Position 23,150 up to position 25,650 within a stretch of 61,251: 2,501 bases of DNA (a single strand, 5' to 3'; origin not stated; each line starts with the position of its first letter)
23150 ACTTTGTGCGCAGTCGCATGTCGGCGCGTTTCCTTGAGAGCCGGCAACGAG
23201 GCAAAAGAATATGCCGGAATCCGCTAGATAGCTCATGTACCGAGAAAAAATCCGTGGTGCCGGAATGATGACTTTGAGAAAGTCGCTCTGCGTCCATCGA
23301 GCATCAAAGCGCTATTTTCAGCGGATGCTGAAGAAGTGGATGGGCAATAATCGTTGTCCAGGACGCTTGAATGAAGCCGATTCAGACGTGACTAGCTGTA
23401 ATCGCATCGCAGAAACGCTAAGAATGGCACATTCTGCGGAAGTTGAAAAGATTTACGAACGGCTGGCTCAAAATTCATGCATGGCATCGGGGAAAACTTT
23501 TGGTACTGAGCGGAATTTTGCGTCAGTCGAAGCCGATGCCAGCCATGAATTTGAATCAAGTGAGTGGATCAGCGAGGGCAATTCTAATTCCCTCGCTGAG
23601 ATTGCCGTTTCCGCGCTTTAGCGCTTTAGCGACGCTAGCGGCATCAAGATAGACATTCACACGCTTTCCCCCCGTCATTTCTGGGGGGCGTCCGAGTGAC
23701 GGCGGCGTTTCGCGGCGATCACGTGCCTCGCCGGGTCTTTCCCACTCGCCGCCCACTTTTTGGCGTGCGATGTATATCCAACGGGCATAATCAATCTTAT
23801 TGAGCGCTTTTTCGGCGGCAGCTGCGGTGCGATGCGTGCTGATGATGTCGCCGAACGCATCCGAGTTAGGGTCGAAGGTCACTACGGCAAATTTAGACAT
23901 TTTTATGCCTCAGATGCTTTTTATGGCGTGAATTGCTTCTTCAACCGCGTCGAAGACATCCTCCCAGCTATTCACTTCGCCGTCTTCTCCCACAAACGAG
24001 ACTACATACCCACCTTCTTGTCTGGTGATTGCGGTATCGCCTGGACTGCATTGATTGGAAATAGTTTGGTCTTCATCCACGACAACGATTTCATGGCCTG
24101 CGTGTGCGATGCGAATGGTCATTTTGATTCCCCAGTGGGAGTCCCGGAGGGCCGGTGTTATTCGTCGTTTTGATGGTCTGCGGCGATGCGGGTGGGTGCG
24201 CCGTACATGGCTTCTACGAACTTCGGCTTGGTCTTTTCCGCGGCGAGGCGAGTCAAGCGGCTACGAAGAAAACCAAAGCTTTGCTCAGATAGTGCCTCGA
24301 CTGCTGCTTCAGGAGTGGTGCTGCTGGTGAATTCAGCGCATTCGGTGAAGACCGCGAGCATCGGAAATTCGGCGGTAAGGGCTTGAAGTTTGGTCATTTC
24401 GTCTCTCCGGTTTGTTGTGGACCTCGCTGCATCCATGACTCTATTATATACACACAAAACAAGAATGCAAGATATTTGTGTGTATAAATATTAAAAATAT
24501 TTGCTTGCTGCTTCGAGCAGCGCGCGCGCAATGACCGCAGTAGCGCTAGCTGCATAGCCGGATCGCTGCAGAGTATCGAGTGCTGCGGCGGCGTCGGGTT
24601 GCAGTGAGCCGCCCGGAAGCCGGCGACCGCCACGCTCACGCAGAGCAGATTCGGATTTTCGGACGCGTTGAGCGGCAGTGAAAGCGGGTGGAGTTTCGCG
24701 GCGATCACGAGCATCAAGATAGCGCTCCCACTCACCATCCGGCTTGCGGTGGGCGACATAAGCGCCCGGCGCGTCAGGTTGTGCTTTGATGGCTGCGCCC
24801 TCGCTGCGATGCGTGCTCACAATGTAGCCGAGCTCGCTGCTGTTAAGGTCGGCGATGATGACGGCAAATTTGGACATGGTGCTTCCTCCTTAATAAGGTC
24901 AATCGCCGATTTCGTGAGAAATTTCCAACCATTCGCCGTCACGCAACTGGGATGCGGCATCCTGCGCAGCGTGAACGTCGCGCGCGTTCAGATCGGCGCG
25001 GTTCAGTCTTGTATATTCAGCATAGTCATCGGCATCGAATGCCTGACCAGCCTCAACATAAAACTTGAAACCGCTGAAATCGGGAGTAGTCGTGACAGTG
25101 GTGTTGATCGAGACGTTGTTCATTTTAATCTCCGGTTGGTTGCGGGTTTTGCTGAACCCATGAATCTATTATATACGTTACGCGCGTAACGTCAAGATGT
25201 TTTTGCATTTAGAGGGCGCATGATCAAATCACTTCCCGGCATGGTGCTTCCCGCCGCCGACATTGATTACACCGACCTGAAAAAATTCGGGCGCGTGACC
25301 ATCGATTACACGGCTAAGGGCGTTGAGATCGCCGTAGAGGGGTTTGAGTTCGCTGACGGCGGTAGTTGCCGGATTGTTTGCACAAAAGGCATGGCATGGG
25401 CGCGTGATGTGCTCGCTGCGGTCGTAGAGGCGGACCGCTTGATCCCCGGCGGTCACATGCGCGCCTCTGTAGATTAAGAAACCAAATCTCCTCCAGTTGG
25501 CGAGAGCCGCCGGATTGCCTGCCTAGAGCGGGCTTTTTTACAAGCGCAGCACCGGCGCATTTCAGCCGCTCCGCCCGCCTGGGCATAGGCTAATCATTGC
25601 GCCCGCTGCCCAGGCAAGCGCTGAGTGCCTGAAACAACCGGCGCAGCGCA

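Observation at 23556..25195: Two paralogous mini-operons have duplicated promoter/5'UTR, orthogonal palindromic operators and MSKFAV/RHH-like terminal genes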

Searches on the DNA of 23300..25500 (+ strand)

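Call 8: search_dna_similar(query=window:23300-25500:+, collection=phages, mode=distant)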
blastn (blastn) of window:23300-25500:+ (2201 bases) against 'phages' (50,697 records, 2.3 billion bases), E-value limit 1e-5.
No match.
